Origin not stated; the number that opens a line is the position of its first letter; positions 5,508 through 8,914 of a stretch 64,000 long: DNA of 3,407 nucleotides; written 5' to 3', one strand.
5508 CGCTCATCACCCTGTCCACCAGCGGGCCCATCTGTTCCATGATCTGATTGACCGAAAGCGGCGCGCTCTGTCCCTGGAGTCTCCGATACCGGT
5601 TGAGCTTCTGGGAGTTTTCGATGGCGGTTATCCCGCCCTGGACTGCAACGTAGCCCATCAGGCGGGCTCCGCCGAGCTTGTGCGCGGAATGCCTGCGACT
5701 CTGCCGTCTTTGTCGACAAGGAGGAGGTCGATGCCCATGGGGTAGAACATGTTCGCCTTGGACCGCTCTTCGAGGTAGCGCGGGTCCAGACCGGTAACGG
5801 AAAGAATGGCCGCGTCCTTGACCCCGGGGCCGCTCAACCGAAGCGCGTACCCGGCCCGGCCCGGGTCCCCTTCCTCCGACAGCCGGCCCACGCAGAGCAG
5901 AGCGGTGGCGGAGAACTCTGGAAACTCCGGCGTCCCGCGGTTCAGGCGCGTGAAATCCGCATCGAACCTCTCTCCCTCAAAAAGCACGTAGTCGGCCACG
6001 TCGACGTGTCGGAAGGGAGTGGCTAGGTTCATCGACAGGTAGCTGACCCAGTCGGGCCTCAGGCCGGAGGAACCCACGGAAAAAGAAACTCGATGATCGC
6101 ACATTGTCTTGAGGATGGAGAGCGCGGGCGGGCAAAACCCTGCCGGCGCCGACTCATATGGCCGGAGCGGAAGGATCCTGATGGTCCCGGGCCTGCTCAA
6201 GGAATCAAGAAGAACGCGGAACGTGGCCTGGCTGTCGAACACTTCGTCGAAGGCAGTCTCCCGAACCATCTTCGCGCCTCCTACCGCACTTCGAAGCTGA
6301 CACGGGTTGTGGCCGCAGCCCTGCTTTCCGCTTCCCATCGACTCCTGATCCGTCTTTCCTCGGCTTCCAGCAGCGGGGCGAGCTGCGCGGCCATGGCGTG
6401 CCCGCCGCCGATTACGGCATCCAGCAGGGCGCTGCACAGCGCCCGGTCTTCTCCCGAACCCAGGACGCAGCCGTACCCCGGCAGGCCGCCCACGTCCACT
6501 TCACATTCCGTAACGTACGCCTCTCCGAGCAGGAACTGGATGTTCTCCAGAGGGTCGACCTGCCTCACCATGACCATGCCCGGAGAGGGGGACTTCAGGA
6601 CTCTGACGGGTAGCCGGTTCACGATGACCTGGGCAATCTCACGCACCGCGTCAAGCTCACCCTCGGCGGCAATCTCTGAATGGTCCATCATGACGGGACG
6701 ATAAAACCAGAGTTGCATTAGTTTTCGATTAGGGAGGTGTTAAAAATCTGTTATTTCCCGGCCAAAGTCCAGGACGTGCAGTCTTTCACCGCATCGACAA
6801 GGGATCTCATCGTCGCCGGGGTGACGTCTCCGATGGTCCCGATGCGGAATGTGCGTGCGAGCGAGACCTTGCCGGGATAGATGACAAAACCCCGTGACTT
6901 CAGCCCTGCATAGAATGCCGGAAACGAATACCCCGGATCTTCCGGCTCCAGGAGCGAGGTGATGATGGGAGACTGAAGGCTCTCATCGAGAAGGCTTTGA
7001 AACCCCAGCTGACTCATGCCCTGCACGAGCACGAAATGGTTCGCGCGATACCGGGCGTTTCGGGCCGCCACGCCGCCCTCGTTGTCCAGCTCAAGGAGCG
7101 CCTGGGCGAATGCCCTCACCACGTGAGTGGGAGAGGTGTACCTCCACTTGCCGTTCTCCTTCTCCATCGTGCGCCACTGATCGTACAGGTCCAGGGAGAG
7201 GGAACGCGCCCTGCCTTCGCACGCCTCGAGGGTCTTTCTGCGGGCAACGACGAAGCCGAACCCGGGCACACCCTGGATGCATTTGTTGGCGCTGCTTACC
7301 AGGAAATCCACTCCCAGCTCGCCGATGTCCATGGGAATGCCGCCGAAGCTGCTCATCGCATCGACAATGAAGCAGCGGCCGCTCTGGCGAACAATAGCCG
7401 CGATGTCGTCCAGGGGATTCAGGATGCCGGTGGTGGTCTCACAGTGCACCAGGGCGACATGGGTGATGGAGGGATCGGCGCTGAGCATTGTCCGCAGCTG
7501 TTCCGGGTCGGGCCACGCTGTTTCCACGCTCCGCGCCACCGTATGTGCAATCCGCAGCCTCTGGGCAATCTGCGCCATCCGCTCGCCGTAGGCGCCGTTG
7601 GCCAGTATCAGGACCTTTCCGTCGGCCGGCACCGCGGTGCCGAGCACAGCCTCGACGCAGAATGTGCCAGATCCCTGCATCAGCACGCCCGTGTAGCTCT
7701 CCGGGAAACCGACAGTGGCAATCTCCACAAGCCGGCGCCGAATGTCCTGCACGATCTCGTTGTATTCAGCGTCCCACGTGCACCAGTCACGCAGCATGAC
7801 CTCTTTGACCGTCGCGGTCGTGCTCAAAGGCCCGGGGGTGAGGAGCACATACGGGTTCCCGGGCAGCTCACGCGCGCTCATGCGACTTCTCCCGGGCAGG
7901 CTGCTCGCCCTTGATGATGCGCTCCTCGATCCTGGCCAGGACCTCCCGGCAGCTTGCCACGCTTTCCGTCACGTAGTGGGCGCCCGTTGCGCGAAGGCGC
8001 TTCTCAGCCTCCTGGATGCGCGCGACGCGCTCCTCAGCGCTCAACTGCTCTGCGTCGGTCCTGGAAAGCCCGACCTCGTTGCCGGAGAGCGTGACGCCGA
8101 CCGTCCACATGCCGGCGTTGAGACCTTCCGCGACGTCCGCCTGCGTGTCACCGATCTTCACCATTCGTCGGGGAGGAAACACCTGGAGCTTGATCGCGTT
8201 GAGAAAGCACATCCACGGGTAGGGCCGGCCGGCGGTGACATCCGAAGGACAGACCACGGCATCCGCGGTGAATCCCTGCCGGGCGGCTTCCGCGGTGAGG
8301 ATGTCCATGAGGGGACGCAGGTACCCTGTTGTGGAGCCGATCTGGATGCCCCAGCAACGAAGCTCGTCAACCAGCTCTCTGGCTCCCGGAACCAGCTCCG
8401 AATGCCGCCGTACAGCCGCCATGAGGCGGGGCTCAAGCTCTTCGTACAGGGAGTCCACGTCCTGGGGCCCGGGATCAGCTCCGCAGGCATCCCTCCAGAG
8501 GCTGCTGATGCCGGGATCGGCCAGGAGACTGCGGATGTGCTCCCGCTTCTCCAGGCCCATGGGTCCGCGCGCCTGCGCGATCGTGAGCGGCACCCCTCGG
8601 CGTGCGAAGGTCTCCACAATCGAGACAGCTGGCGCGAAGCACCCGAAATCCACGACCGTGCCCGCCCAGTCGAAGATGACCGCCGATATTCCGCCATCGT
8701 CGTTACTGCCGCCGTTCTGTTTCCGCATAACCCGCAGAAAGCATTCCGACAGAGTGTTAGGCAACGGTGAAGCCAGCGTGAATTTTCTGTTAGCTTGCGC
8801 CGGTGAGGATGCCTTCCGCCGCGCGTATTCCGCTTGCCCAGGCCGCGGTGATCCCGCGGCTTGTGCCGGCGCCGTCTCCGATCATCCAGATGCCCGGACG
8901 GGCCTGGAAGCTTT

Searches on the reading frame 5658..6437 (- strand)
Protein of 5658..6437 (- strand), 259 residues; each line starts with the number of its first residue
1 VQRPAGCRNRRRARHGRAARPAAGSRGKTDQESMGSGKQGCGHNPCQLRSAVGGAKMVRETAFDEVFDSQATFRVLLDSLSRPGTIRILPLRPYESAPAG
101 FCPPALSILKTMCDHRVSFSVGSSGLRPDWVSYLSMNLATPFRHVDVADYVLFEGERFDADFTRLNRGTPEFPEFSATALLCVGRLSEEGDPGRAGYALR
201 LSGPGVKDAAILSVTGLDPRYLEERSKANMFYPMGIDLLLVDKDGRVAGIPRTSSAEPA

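Call 49: search_protein_families(library=pfam, proteins=[window:5658-6437:-], max_evalue=0.0001)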
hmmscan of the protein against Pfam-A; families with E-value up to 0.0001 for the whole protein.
window:5658-6437:- (259 aa): 1 family
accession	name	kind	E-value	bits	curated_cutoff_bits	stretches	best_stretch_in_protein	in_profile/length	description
PF05845.17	PhnH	-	2.3e-35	122.5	25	1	64-255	5-186/188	Bacterial phosphonate metabolism protein (PhnH)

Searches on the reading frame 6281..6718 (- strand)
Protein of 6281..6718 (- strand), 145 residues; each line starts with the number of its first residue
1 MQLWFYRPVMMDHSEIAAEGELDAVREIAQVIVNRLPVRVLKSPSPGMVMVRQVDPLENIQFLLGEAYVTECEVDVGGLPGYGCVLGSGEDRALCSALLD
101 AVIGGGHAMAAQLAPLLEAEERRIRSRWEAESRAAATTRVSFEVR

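Call 49: search_protein_families(library=pfam, proteins=[window:6281-6718:-], max_evalue=0.0001)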
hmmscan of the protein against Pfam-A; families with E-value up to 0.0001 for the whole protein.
window:6281-6718:- (145 aa): 1 family
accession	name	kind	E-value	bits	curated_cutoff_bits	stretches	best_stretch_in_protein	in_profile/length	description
PF06754.17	PhnG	-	1.2e-20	74.5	32.4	1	16-143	9-137/142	Phosphonate metabolism protein PhnG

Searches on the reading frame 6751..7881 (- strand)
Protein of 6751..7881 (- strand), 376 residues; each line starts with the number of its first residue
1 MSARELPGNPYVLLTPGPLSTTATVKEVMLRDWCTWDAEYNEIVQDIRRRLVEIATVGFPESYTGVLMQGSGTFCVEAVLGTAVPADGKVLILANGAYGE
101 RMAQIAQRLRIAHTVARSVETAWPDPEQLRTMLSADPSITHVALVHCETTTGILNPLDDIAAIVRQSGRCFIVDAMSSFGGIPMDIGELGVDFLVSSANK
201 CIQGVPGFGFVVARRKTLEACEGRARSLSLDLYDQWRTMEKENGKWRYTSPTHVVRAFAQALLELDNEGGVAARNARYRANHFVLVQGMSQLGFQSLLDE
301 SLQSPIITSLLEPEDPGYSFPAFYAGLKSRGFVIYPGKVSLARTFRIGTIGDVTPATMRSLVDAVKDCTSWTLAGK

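Call 3: search_protein_families(library=pfam, proteins=[window:6751-7881:-], max_evalue=0.01)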
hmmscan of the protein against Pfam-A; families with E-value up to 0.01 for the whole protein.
window:6751-7881:- (376 aa): 2 families
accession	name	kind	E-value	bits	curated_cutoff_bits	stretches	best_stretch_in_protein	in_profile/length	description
PF00266.25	Aminotran_5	-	1.6e-21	77.1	21.5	1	63-299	62-301/371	Aminotransferase class-V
PF01053.26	Cys_Met_Meta_PP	-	0.00065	18.8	27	1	65-204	69-202/381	Cys/Met metabolism PLP-dependent enzyme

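Call 5: search_protein_families(library=ncbifam, proteins=[window:6751-7881:-], max_evalue=0.01)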
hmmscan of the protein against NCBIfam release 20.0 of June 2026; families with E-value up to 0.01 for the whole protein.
window:6751-7881:- (376 aa): 28 families (the best 25 are shown)
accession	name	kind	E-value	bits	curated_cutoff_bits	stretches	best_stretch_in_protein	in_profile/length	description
NF010006.0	PRK13479.1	equivalog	1.3e-170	567.5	296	1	9-371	4-363/369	2-aminoethylphosphonate--pyruvate transaminase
TIGR02326.1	transamin_PhnW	equivalog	2.8e-170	566.2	400.8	1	9-371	2-362/363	2-aminoethylphosphonate--pyruvate transaminase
TIGR03301.1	PhnW-AepZ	equivalog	1.8e-151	504.6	360.8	1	12-368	1-354/355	2-aminoethylphosphonate aminotransferase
NF046070.1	PyrdoxPyrvTramin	equivalog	9.7e-36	123.4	600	1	9-355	4-350/369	pyridoxamine--pyruvate transaminase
NF045640.1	AspGlyoxATaseBhcA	equivalog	1.6e-17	63.5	650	1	14-362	8-357/395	L-aspartate--glyoxylate aminotransferase BhcA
TIGR01979.1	sufS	subfamily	2.3e-11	43.2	475.1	1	127-221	150-241/403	SufS family cysteine desulfurase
TIGR01977.1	am_tr_V_EF2568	hypoth_equivalog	6e-10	38.7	377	1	102-213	103-212/376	cysteine desulfurase family protein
TIGR04343.1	egtE_PLP_lyase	equivalog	1.1e-09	37.6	400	1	66-220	74-222/370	ergothioneine biosynthesis PLP-dependent enzyme EgtE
TIGR03402.1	FeS_nifS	equivalog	9.6e-09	34.5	530.75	1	125-215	125-212/379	cysteine desulfurase NifS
TIGR03403.1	nifS_epsilon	equivalog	1.2e-08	34.2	587.7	1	127-212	131-213/382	NifS family cysteine desulfurase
NF010611.0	PRK14012.1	equivalog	3.5e-08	32.8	548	1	127-216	137-223/406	IscS subfamily cysteine desulfurase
TIGR01976.1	am_tr_V_VC1184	hypoth_equivalog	4.8e-08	32.7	352.35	1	125-223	147-241/401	cysteine desulfurase-like protein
TIGR02006.1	IscS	equivalog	5.5e-08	32.2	643.2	1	140-217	144-220/402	IscS subfamily cysteine desulfurase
TIGR03235.1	DNA_S_dndA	equivalog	3.9e-07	29.7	480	1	125-217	127-216/353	cysteine desulfurase DndA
TIGR01364.1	serC_1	equivalog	5.9e-07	28.7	443.6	1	38-280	41-267/358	phosphoserine transaminase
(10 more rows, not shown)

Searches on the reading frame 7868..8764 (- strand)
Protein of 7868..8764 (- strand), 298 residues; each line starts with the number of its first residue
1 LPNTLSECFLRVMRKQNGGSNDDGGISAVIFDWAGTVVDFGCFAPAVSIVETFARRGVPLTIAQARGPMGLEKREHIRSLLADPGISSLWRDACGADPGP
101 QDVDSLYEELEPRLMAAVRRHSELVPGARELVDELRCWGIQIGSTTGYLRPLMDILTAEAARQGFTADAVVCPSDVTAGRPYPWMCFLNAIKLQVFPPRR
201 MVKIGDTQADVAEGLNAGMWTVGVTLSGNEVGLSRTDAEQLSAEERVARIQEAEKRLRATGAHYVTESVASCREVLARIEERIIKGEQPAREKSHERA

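Call 3: search_protein_families(library=pfam, proteins=[window:7868-8764:-], max_evalue=0.01)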
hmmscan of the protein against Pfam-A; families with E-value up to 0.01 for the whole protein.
window:7868-8764:- (298 aa): 3 families
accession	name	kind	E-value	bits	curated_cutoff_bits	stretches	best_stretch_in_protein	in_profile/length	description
PF00702.32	Hydrolase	-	5.6e-13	50.1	26.4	1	26-218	1-191/191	haloacid dehalogenase-like hydrolase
PF13419.12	HAD_2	-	8.2e-08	33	23.8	1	30-224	2-178/178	Haloacid dehalogenase-like hydrolase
PF13242.12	Hydrolase_like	-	9.6e-05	22.7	22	1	179-225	3-49/75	HAD-hyrolase-like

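Call 5: search_protein_families(library=ncbifam, proteins=[window:7868-8764:-], max_evalue=0.01)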
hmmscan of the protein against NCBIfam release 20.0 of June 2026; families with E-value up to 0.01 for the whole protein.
window:7868-8764:- (298 aa): 20 families
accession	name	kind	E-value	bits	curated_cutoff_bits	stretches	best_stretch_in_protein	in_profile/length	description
TIGR01422.2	phosphonatase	equivalog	3.6e-98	327.8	220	1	26-276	1-251/251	phosphonoacetaldehyde hydrolase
TIGR03351.1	PhnX-like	hypoth_equivalog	4.5e-29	102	218.9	1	26-230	1-195/220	phosphonatase-like hydrolase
NF053741.1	noncata_PA2803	equivalog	1.8e-15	57.4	240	1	28-289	2-191/191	HAD superfamily inactivated hydrolase PcrP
NF009696.0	PRK13222.1-3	equivalog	1.3e-08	34.9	359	1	27-225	4-187/223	N-acetylmuramic acid 6-phosphate phosphatase MupP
TIGR02009.1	PGMB-YQAB-SF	subfamily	1.8e-08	34.8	153.35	1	26-224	1-186/186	beta-phosphoglucomutase family hydrolase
TIGR01509.1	HAD-SF-IA-v3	subfamily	2.7e-07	30.9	29.4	1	161-224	92-154/154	HAD-IA family hydrolase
NF053653.1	InDiPhoBT2121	equivalog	6.9e-07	29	245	1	86-225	51-187/216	inorganic diphosphatase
TIGR01449.2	PGP_bact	equivalog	1.1e-06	28.3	180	1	57-227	29-187/213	phosphoglycolate phosphatase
TIGR01454.1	AHBA_synth_RP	hypoth_equivalog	2.1e-06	27.5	246.65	1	121-228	73-178/205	AHBA synthesis associated protein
TIGR01990.1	bPGM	equivalog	5.9e-06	26.4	189.4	1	121-224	87-186/187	beta-phosphoglucomutase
NF009697.0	PRK13222.1-4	equivalog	8.3e-06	25.3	327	1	101-229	72-198/232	phosphoglycolate phosphatase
TIGR02253.1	CTE7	subfamily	5.9e-05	22.9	169.75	1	121-230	92-200/221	TIGR02253 family HAD-type hydrolase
NF008610.0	PRK11587.1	equivalog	9.3e-05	21.8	282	1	122-230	82-187/219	sugar phosphatase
TIGR01549.1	HAD-SF-IA-v1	subfamily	0.00012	22.5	23.3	0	126-218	65-149/149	HAD-IA family hydrolase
NF009694.0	PRK13222.1-1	equivalog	0.00012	21.5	415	1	121-232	109-221/252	phosphoglycolate phosphatase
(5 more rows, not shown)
